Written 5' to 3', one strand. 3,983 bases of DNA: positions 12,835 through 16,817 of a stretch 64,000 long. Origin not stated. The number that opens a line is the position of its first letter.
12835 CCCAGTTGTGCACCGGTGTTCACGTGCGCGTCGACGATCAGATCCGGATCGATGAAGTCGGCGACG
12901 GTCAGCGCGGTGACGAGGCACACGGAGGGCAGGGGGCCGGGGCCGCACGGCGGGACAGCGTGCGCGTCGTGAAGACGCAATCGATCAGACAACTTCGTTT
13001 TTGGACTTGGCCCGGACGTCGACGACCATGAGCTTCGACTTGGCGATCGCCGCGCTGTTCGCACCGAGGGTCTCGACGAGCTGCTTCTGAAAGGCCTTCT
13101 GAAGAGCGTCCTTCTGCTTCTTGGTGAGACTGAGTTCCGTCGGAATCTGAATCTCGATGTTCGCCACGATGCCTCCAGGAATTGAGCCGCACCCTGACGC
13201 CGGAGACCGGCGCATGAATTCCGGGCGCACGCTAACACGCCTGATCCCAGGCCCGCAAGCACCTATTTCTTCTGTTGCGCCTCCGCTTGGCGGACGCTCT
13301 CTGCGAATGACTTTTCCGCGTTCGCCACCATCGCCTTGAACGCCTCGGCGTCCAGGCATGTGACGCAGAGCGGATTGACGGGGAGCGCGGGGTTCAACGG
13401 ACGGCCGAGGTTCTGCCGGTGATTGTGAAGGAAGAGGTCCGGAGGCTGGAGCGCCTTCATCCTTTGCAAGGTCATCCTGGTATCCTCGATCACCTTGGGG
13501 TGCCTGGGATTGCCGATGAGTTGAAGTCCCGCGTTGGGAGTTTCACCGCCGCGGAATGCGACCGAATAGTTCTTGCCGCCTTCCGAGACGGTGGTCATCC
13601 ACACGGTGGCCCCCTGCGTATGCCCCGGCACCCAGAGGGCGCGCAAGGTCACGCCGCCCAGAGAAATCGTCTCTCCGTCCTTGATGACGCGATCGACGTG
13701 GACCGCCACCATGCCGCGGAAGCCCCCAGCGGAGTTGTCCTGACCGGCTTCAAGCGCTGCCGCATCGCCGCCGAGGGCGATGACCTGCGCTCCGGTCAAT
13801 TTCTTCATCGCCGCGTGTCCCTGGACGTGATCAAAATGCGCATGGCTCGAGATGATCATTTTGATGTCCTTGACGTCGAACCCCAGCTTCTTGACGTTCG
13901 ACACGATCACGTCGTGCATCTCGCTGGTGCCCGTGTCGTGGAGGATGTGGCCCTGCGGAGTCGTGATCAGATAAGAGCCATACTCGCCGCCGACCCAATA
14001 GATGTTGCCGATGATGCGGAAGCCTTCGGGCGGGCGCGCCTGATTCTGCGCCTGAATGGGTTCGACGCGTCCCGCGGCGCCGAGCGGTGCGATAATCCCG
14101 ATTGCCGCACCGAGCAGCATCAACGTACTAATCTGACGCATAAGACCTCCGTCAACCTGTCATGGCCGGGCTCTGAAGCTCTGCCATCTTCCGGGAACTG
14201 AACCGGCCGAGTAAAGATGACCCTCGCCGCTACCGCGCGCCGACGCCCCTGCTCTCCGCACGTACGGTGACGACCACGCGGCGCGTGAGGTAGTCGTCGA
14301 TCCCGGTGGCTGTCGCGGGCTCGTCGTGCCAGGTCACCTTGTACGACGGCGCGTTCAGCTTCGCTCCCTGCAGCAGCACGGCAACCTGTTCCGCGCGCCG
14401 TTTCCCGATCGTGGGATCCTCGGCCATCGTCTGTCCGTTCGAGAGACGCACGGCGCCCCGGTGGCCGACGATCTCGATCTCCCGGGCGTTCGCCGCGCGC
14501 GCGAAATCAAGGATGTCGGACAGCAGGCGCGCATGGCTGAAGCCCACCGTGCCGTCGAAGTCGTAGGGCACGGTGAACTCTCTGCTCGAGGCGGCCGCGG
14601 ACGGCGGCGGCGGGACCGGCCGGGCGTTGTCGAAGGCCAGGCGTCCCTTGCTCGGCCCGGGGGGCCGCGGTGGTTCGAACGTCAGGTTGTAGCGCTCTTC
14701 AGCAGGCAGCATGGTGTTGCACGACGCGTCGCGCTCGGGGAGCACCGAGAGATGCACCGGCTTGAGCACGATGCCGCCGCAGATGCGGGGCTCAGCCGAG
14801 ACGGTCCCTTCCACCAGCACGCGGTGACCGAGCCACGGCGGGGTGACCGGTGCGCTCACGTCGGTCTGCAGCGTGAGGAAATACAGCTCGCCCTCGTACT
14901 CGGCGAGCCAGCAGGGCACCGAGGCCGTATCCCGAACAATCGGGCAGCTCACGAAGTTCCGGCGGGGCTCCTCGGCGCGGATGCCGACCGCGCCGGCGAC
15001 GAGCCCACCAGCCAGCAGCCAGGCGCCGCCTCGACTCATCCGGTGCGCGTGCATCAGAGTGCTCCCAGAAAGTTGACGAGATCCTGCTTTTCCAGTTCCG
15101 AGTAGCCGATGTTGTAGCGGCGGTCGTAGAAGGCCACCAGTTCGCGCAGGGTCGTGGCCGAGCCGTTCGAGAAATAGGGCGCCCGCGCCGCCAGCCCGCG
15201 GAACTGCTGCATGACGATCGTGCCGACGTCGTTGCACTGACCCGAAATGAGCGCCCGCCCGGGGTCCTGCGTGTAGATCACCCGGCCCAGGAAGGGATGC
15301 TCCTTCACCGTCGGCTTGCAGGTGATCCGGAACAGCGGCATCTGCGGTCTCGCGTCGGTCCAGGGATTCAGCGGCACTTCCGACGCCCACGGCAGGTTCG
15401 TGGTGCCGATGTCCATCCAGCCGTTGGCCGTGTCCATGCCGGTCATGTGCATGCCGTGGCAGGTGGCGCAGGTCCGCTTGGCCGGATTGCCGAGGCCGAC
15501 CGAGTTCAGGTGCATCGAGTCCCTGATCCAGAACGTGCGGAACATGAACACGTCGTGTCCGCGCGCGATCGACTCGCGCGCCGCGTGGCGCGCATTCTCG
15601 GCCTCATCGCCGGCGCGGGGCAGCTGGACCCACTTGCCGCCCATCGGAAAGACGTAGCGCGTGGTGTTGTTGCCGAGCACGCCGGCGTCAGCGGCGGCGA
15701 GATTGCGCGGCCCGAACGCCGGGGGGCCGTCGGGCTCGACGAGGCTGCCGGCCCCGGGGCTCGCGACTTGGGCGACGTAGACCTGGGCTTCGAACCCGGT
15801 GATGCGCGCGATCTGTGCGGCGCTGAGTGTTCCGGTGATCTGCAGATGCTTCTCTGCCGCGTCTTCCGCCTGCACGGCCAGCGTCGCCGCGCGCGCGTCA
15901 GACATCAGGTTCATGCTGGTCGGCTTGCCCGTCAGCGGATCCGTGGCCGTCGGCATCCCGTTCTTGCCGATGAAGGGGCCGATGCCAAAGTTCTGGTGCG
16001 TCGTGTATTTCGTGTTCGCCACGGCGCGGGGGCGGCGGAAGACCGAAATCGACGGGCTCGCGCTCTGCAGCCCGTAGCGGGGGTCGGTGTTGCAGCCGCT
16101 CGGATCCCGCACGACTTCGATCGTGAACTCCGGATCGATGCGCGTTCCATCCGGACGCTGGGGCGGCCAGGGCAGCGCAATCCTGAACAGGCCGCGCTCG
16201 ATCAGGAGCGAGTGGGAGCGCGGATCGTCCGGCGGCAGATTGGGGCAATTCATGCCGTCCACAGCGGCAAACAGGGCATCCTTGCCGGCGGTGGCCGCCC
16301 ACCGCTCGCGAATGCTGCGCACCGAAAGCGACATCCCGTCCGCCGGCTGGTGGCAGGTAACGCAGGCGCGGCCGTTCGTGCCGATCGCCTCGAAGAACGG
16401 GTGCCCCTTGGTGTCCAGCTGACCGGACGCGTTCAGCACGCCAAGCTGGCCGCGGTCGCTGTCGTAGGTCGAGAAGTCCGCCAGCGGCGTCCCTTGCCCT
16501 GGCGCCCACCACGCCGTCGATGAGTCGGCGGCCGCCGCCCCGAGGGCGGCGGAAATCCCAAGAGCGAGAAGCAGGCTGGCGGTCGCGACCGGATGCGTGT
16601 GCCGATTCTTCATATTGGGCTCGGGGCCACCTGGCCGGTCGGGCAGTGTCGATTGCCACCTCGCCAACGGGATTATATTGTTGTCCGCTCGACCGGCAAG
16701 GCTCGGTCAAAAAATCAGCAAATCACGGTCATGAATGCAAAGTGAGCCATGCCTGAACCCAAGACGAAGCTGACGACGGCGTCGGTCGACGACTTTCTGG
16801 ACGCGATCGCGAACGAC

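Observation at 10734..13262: Minimal RiPP-like module: 60-aa Lys-rich ORF directly upstream of a B12-radical-SAM enzyme with a C-terminal PqqD/RRE domain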

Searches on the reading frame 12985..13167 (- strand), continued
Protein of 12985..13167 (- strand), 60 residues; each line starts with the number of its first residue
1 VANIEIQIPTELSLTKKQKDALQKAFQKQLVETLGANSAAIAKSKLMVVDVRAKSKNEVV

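Call 85: search_solved_structures(query=A4, max_evalue=10, show_alignments=3)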
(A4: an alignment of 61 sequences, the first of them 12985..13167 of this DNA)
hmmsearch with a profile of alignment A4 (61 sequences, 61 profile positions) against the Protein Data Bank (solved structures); distinct sequences matched with E-value up to 10: 3.
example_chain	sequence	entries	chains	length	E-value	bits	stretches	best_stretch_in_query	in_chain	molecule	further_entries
3oeo_A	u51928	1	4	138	0.82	13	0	14-33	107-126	Spheroplast protein Y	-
7bqb_A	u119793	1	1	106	0.83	13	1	7-28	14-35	NF6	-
9s82_A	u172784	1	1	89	2.1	11.7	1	27-52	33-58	JUBO2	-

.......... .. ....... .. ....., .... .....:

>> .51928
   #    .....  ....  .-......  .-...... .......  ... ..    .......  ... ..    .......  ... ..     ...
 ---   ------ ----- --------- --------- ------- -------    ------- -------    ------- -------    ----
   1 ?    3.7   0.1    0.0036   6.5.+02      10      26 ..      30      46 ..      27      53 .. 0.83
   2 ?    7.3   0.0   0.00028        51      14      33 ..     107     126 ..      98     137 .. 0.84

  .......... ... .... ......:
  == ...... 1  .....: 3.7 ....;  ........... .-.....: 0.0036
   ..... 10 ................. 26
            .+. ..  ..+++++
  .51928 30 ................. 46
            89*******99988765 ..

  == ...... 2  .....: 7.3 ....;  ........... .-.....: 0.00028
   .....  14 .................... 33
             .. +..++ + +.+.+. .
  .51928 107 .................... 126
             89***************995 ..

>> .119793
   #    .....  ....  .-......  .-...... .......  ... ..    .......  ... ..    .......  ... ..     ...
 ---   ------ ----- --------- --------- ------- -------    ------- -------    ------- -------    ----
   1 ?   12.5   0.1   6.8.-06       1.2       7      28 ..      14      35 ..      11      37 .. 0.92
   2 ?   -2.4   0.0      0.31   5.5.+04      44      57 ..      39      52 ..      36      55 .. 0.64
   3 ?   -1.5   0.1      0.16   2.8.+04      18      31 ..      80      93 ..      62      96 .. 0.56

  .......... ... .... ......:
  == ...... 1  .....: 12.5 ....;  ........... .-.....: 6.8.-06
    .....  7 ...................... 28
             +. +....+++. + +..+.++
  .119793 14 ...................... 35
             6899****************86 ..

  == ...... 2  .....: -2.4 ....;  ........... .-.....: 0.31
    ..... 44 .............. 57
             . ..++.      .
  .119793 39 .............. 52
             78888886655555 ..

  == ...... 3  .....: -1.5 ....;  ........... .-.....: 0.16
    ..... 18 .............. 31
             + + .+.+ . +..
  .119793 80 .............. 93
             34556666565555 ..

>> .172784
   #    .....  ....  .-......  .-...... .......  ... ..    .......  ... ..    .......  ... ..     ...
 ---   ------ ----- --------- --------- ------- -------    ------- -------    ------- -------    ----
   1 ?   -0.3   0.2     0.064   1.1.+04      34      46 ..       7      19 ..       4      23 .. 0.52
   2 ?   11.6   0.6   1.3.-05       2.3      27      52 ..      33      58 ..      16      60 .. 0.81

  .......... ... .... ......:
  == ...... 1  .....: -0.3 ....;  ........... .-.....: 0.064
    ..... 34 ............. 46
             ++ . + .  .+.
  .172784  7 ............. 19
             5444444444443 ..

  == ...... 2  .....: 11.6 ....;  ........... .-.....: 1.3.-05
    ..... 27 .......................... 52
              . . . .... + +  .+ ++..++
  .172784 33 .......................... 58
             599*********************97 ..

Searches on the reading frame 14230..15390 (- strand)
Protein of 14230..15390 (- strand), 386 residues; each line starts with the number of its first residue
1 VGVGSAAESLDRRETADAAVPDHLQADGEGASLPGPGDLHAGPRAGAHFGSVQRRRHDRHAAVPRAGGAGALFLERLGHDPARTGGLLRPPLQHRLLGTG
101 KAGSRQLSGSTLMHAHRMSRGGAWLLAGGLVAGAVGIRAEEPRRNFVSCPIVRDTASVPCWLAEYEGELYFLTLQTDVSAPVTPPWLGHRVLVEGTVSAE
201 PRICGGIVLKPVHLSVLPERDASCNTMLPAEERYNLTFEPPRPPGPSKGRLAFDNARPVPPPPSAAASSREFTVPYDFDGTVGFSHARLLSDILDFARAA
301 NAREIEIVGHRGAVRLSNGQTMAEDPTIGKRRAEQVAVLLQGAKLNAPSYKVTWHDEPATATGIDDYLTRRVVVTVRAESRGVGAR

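Call 5: search_protein_families(library=pfam, proteins=[window:14230-15390:-], max_evalue=1)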
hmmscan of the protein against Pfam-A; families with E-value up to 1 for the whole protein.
window:14230-15390:- (386 aa): 2 families
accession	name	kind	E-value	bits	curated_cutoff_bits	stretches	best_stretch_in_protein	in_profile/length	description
PF00691.25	OmpA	-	0.049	14.4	27.2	1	286-354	13-78/98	OmpA family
PF19495.4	DUF6030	-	0.14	12.2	26.7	1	222-264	218-253/254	Family of unknown function (DUF6030)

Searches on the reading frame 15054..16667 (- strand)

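Call 5: search_protein_families(library=pfam, proteins=[window:15054-16667:-], max_evalue=1)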
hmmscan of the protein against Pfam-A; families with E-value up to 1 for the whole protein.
window:15054-16667:- (537 aa): 9 families
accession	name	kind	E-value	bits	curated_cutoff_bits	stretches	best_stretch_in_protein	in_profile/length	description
PF03150.19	CCP_MauG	-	0.0014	19.7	25.6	0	392-415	16-39/149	Di-haem cytochrome c peroxidase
PF13442.11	Cytochrome_CBB3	-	0.0021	18.8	27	0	397-418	11-25/68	Cytochrome C oxidase, cbb3-type, subunit III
PF21419.2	RoxA-like_Cyt-c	-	0.012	15.5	26.7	1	490-513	8-31/39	RoxA-like, cytochrome c-like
PF21342.2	SoxA-TsdA_cyt-c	-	0.057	13.9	27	0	93-110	8-25/88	SoxA/TsdA, cytochrome c domain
PF14522.11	Cytochrome_C7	-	0.14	12.4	24.8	0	98-109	12-23/67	Cytochrome c7 and related cytochrome c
PF22113.1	Mtrc-MtrF_II-IV_dom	-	0.17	11.8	30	0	397-407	156-166/176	Outer membrane cytochrome MtrC/MtrF-like, domains II/IV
PF09086.16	DUF1924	-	0.18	12.6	22.5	0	391-411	20-40/96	Domain of unknown function (DUF1924)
PF09699.15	Paired_CXXCH_1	-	0.21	11.7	20.6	0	99-109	6-16/41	Doubled CXXCH motif (Paired_CXXCH_1)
PF00034.26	Cytochrom_C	-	0.23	13.3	21.3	0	398-412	10-24/90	Cytochrome c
